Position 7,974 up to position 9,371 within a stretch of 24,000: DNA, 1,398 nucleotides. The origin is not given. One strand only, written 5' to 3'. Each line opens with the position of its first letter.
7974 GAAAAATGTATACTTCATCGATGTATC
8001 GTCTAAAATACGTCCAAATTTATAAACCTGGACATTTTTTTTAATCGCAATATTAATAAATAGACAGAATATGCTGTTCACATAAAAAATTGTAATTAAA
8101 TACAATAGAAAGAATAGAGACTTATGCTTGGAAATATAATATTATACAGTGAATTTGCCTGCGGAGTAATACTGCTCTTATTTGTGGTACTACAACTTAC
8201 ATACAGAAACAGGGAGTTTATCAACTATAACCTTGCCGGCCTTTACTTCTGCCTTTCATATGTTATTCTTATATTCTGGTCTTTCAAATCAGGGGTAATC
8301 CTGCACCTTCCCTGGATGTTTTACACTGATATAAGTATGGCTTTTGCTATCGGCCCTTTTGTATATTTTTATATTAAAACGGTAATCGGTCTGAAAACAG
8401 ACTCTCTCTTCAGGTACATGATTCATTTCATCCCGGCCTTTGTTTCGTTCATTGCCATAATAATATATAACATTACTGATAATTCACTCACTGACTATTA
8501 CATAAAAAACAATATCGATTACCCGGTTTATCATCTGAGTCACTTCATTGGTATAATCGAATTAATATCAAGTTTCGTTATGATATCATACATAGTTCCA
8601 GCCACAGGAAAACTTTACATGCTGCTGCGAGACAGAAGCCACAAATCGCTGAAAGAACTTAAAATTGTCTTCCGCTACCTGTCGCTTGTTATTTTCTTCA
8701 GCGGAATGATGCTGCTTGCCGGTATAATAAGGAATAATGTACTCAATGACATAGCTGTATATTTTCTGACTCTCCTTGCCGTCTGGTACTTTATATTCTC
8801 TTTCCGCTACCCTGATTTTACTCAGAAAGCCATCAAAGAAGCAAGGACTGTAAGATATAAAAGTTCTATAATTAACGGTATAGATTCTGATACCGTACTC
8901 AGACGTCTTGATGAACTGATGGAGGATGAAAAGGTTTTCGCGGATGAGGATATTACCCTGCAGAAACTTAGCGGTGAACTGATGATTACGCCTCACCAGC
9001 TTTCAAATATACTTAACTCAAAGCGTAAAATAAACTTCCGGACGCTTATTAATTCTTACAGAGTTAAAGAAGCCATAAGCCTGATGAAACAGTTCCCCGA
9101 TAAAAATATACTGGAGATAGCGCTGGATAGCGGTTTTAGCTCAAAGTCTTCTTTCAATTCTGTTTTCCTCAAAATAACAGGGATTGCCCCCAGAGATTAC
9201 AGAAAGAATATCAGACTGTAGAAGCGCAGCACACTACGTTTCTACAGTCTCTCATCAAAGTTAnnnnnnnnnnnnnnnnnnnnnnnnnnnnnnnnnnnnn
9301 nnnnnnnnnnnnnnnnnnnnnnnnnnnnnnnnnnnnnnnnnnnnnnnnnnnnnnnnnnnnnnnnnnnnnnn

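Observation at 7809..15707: Four same-orientation copies of a ~30-nt element (22-bp AT-rich palindrome plus T7-8) marking the AraC and FN3-barrel intergenic regions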

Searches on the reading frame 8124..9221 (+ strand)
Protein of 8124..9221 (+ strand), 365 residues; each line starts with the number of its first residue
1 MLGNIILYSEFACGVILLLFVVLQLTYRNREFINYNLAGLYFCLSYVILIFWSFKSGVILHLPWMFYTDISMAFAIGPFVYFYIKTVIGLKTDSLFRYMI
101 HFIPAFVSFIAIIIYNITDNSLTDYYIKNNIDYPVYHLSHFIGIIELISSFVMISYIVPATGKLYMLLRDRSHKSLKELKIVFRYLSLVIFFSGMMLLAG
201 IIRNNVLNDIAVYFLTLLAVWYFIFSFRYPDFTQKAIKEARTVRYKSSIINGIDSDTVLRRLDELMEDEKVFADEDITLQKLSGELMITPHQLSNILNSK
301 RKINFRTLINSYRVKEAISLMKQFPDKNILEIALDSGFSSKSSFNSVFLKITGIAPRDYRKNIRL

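Call 8: search_protein_families(library=pfam, proteins=[window:8124-9221:+], max_evalue=0.01)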
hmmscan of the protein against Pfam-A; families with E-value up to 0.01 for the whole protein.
window:8124-9221:+ (365 aa): 3 families
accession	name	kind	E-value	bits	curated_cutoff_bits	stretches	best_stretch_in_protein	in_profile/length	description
PF12833.13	HTH_18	-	1.2e-16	61.2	33.6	1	284-361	3-79/80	Helix-turn-helix domain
PF00165.29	HTH_AraC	-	7.1e-06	26.5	26.6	1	327-361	9-42/42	Bacterial regulatory helix-turn-helix proteins, AraC family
PF12844.13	HTH_19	-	0.0061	16.9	30.2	0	277-309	13-45/64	Helix-turn-helix domain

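Call 11: find_encoding_contigs(protein=window:8124-9221:+, flank=10000, max_places=6)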
Protein window:8124-9221:+ (365 aa): 4 contigs read that carry it; 3 places shown.
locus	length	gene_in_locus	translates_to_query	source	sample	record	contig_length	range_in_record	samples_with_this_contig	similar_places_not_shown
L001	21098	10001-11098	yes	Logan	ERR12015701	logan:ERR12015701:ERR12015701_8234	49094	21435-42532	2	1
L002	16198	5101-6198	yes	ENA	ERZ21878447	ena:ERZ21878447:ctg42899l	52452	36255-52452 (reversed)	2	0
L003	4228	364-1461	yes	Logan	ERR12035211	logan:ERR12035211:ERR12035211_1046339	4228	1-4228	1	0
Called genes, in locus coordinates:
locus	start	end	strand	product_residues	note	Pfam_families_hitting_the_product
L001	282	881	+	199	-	-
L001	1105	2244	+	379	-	PF07907:YibE_F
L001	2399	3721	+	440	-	PF02447:GntP_permease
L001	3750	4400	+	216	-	-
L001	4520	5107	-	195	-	-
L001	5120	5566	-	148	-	-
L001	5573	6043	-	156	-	-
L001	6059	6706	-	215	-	-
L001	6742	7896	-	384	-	PF22494:choice_anch_I (weak), PF08450:SGL (faint), PF10282:Lactonase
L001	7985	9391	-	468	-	PF00041:fn3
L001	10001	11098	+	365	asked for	PF12833:HTH_18, PF00165:HTH_AraC (weak)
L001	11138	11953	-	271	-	-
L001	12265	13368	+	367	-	PF12833:HTH_18, PF00165:HTH_AraC (weak)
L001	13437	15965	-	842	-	PF02368:Big_2, PF26182:Ig_NUP210_5th (faint), PF26918:Ig_Eae (faint), PF02368:Big_2, PF09479:Flg_new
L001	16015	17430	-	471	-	PF00041:fn3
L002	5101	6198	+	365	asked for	PF12833:HTH_18, PF00165:HTH_AraC (weak)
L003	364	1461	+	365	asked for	PF12833:HTH_18, PF00165:HTH_AraC (weak)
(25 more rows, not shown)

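Call 15: find_homologous_proteins(query=window:8124-9218:+, max_evalue=1e-10)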
Query window:8124-9218:+ (365 aa): 145 proteins with E <= 1e-10 among 5877 candidates; the best 120 are listed.
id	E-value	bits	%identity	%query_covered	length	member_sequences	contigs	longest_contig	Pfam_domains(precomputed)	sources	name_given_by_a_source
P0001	4.3e-232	788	100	100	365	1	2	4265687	PF12833.14,PF00165.30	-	-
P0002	7.6e-162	557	69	99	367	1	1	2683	PF12833.14,PF00165.30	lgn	-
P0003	6.2e-157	541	66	99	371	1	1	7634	PF12833.14,PF00165.30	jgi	jgi:AraC-like DNA-binding protein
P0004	7.7e-144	498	61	100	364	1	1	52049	PF12833.14,PF00165.30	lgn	-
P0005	4.6e-142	492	61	100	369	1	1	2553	PF12833.14,PF00165.30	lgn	-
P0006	6.3e-142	491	60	100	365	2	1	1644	PF12833.14,PF00165.30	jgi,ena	-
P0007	3.1e-141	489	61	100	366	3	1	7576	PF12833.14,PF00165.30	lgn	-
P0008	2.6e-140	486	59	100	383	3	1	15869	PF12833.14,PF00165.30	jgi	-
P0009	3.2e-140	486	61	100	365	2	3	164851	PF12833.14,PF00165.30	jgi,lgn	jgi:AraC-like DNA-binding protein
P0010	4.0e-140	485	59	100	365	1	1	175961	PF12833.14,PF00165.30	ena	-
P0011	1.8e-139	483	59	100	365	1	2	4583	PF12833.14,PF00165.30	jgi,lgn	-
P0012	2.0e-139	483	60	99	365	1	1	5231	PF12833.14,PF00165.30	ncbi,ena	-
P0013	1.6e-138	480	59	100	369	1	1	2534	PF12833.14,PF00165.30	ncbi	-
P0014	1.7e-138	480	59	99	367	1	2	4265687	PF12833.14,PF00165.30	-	-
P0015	2.2e-138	480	59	100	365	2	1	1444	PF12833.14,PF00165.30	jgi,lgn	-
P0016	1.0e-137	477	60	100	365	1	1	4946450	PF12833.14,PF00165.30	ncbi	-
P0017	1.1e-137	477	59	100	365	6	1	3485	PF12833.14,PF00165.30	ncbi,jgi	jgi:AraC-like DNA-binding protein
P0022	1.3e-135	471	58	100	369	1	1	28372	PF12833.14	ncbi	-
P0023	1.6e-135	470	58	100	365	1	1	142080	PF12833.14,PF00165.30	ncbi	-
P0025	4.4e-135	469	57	100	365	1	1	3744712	PF12833.14,PF00165.30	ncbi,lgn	-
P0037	2.6e-131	456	58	99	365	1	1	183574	PF12833.14,PF00165.30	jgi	-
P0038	3.7e-131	456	56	100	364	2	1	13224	PF12833.14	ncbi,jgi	jgi:AraC-like DNA-binding protein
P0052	3.7e-85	305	43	99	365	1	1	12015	PF12833.14,PF00165.30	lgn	-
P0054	1.5e-80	290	40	97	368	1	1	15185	PF12833.14,PF00165.30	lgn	-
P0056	1.2e-75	273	39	100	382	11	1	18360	PF12833.14,PF00165.30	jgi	-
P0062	1.1e-33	135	28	91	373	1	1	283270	PF12833.14,PF00165.30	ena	-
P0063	6.0e-29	120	31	82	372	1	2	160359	PF12833.14,PF00165.30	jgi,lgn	jgi:AraC-like DNA-binding protein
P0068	9.1e-22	96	27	88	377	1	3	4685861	PF12833.14,PF00165.30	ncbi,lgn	-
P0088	4.1e-17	81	28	79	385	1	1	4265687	PF12833.14,PF00165.30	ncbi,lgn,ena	-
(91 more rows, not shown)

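Call 18: find_encoding_contigs(protein=P0016, flank=10000, max_places=3)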
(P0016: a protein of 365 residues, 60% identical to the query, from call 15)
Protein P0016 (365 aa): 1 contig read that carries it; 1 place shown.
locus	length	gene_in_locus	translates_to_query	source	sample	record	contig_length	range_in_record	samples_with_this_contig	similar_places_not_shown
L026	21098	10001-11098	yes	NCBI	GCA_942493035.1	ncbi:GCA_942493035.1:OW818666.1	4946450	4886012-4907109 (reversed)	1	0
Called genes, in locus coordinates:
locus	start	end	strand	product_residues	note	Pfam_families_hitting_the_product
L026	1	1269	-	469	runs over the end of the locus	PF00041:fn3, PF21910:GH85_C (faint)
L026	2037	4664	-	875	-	PF02368:Big_2, PF02368:Big_2, PF26918:Ig_Eae, PF02368:Big_2, PF02368:Big_2, PF02368:Big_2, PF02368:Big_2, PF22359:Big-like, +7 more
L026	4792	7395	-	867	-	PF02368:Big_2, PF22359:Big-like (faint), PF26182:Ig_NUP210_5th (faint), PF02368:Big_2, PF07603:Lcl_C (faint), PF26918:Ig_Eae (weak), PF02368:Big_2, PF09479:Flg_new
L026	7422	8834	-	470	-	PF00041:fn3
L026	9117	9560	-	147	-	-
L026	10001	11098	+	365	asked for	PF12833:HTH_18, PF00165:HTH_AraC (weak)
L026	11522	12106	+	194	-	PF13560:HTH_31, PF01381:HTH_3, PF12844:HTH_19 (weak)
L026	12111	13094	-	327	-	PF23023:Anti-Pycsar_Apyc1, PF00753:Lactamase_B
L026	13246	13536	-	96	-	PF25160:LdpA_Fe-S-bd, PF12837:Fer4_6, PF13237:Fer4_10, PF00037:Fer4, PF12797:Fer4_2 (weak), PF12838:Fer4_7, PF13187:Fer4_9, PF00037:Fer4 (weak), +4 more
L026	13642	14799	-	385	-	PF03599:CdhD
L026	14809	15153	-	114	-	PF01022:HTH_5, PF12840:HTH_20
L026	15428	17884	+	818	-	PF00672:HAMP (faint), PF00015:MCPsignal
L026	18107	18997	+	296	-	PF02219:MTHFR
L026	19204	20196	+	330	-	PF01515:PTA_PTB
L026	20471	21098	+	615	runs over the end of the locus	-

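Call 19: find_encoding_contigs(protein=P0025, flank=8000, max_places=2)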
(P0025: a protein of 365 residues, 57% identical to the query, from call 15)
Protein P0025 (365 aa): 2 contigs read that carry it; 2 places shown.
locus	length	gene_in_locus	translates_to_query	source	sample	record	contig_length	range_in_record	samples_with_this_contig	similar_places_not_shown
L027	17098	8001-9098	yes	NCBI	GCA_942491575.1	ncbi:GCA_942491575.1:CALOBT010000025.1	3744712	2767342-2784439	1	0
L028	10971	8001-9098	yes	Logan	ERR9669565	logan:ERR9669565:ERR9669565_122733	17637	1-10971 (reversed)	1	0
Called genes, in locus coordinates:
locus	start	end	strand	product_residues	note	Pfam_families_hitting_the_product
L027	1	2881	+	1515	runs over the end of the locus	PF00310:GATase_2, PF04898:Glu_syn_central, PF01645:Glu_synthase, PF01493:GXGXG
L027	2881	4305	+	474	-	PF14691:Fer4_20, PF00070:Pyr_redox (faint), PF03486:HI0933_like (weak), PF07992:Pyr_redox_2, PF12831:FAD_oxidored (faint), PF13450:NAD_binding_8, PF13738:Pyr_redox_3 (faint)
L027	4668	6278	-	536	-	PF02368:Big_2 (weak), PF26182:Ig_NUP210_5th (faint), PF02368:Big_2, PF26918:Ig_Eae (weak), PF02368:Big_2, PF26918:Ig_Eae (weak), PF07603:Lcl_C (weak)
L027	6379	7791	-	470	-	PF00041:fn3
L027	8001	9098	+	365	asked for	PF12833:HTH_18, PF00165:HTH_AraC (weak)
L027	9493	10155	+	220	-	-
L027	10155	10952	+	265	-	PF02811:PHP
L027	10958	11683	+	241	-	PF02578:Cu-oxidase_4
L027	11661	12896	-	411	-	PF13439:Glyco_transf_4, PF13579:Glyco_trans_4_4, PF20706:GT4-conflict, PF00534:Glycos_transf_1, PF13692:Glyco_trans_1_4, PF13524:Glyco_trans_1_2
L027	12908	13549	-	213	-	PF14602:Hexapep_2 (faint), PF00132:Hexapep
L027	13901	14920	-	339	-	PF01476:LysM, PF23473:LysM3_LYK4_5 (faint), PF01476:LysM, PF01551:Peptidase_M23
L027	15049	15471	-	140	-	PF04519:Bactofilin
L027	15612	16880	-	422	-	PF00675:Peptidase_M16, PF05193:Peptidase_M16_C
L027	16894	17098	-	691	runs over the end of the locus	PF01138:RNase_PH, PF03725:RNase_PH_C, PF03726:PNPase, PF01138:RNase_PH, PF00013:KH_1, PF00575:S1, PF23459:S1_RRP5 (weak)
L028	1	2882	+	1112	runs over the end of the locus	PF00310:GATase_2 (weak), PF04898:Glu_syn_central, PF01645:Glu_synthase, PF01493:GXGXG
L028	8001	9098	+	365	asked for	PF12833:HTH_18, PF00165:HTH_AraC (weak)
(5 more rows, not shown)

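Call 20: find_encoding_contigs(protein=P0010, flank=8000, max_places=2)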
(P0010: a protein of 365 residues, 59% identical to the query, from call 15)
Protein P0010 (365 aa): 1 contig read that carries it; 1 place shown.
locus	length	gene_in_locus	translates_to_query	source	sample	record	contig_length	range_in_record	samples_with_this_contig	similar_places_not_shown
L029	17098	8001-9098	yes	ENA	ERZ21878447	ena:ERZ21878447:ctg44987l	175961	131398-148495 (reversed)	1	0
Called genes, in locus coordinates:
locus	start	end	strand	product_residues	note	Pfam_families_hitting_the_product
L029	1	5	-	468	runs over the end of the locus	PF00041:fn3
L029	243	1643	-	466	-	PF12733:Cadherin-like, PF07603:Lcl_C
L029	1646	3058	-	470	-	PF00041:fn3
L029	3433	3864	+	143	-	-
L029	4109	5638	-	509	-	PF03781:FGE-sulfatase, PF13385:Laminin_G_3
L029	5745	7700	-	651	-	PF26586:Fn3_R-PTP-O (faint), PF00041:fn3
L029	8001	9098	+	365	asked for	PF12833:HTH_18, PF00165:HTH_AraC (weak)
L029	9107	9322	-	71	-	-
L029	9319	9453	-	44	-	-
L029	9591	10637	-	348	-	PF00753:Lactamase_B, PF23023:Anti-Pycsar_Apyc1 (weak)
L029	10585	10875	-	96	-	PF12838:Fer4_7 (weak), PF14697:Fer4_21 (weak), PF25160:LdpA_Fe-S-bd (weak), PF12837:Fer4_6, PF00037:Fer4, PF13237:Fer4_10, PF12838:Fer4_7, PF13187:Fer4_9, +5 more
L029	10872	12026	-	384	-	PF03599:CdhD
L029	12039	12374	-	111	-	PF01022:HTH_5, PF12840:HTH_20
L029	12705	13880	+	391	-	PF00005:ABC_tran, PF08402:TOBE_2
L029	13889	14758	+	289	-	PF00528:BPD_transp_1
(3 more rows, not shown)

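Call 21: find_encoding_contigs(protein=P0009, flank=8000, max_places=2)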
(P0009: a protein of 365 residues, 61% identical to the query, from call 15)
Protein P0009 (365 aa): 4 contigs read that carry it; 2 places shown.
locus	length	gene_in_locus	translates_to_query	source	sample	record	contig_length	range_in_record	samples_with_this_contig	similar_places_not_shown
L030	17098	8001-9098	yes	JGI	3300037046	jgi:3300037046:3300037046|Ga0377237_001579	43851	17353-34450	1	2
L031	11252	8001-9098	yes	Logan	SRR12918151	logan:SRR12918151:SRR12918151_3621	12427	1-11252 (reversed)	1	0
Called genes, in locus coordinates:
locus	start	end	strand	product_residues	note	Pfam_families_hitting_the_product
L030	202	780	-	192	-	-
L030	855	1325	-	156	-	-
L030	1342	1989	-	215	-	-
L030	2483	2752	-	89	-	-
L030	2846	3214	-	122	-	-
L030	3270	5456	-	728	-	PF02368:Big_2, PF18998:Flg_new_2 (faint), PF26182:Ig_NUP210_5th (faint), PF26918:Ig_Eae (faint), PF02368:Big_2, PF09479:Flg_new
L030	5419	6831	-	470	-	PF00041:fn3 (faint)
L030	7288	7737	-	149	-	-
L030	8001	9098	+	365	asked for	PF12833:HTH_18, PF00165:HTH_AraC (weak)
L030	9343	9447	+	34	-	-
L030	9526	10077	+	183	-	PF12844:HTH_19 (weak), PF13560:HTH_31, PF01381:HTH_3, PF13443:HTH_26 (faint)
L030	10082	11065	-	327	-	PF23023:Anti-Pycsar_Apyc1 (faint), PF00753:Lactamase_B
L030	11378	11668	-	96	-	PF14697:Fer4_21 (weak), PF12838:Fer4_7 (weak), PF25160:LdpA_Fe-S-bd, PF12837:Fer4_6, PF13237:Fer4_10, PF00037:Fer4, PF12838:Fer4_7, PF13187:Fer4_9, +4 more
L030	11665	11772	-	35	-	-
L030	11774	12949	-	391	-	PF03599:CdhD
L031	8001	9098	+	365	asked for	PF12833:HTH_18, PF00165:HTH_AraC (weak)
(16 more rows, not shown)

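Call 22: find_encoding_contigs(protein=P0037, flank=8000, max_places=2)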
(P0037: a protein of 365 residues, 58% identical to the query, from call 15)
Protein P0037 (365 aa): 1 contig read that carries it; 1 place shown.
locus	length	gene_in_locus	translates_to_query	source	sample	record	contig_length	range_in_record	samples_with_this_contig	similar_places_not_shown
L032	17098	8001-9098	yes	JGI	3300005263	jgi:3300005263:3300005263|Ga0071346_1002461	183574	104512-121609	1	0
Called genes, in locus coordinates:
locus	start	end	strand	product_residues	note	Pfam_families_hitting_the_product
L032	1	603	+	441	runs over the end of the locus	PF02447:GntP_permease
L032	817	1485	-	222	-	PF01852:START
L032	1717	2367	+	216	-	PF01545:Cation_efflux (weak)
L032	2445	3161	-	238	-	-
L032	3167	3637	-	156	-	-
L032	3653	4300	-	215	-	-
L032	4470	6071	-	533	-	PF02368:Big_2, PF26182:Ig_NUP210_5th (faint), PF02368:Big_2, PF26918:Ig_Eae (weak), PF22359:Big-like (weak), PF09479:Flg_new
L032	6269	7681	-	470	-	PF00041:fn3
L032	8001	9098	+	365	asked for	PF12833:HTH_18, PF00165:HTH_AraC (weak)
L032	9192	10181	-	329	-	PF23023:Anti-Pycsar_Apyc1, PF00753:Lactamase_B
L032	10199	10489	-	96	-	PF14697:Fer4_21 (weak), PF25160:LdpA_Fe-S-bd (weak), PF12837:Fer4_6, PF13237:Fer4_10, PF00037:Fer4, PF12797:Fer4_2 (weak), PF12838:Fer4_7, PF13187:Fer4_9, +2 more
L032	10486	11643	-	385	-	PF03599:CdhD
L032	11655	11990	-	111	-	PF01022:HTH_5, PF12840:HTH_20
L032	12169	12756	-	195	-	PF01797:Y1_Tnp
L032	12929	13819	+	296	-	PF02219:MTHFR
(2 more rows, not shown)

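Call 33: list_cluster_members(proteins=[P0016, P0025, P0023, P0022, P0013, P0012, P0017, P0038, P0088, P0068])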
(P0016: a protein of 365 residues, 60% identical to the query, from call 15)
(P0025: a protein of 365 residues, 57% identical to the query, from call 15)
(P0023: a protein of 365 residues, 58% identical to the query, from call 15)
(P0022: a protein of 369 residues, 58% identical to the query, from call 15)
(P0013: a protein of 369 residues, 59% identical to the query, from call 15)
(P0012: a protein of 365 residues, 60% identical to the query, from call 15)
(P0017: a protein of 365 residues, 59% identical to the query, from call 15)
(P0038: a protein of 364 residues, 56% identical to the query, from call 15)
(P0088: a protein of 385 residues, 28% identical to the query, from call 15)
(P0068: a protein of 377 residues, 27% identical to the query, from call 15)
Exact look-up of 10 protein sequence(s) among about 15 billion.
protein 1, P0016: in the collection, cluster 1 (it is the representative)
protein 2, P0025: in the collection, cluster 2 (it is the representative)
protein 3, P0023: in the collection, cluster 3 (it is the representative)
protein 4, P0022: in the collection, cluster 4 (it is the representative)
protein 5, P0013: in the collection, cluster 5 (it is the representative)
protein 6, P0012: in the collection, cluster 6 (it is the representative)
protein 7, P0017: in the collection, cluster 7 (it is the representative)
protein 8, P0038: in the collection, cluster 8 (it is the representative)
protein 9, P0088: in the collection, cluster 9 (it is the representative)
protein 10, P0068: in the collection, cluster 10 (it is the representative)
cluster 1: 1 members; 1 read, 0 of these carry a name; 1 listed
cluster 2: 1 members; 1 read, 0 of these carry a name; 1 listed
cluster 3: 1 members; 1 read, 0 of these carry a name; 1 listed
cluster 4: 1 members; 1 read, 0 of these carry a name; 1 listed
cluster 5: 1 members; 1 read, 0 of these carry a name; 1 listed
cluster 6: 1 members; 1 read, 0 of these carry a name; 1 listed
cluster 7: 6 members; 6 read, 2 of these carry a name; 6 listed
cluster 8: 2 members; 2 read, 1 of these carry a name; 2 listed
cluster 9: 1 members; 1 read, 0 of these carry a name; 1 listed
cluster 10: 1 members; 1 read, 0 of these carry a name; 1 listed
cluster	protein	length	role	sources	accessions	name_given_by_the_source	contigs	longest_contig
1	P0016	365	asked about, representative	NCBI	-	-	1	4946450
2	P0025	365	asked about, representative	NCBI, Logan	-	-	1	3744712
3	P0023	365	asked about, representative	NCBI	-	-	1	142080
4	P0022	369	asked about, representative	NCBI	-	-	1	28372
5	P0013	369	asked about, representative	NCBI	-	-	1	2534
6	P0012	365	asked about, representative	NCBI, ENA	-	-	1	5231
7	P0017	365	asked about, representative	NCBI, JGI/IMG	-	AraC-like DNA-binding protein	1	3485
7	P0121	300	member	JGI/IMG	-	AraC-like DNA-binding protein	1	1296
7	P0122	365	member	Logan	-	-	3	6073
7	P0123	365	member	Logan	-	-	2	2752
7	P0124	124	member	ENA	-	-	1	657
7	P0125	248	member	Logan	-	-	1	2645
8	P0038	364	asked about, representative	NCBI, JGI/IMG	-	AraC-like DNA-binding protein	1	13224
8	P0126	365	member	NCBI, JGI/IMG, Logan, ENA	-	-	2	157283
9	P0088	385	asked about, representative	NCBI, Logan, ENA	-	-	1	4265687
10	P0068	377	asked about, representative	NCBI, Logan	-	-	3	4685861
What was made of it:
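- Tried and rejected: Taxon names from cluster look-up: none returned (call 33).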
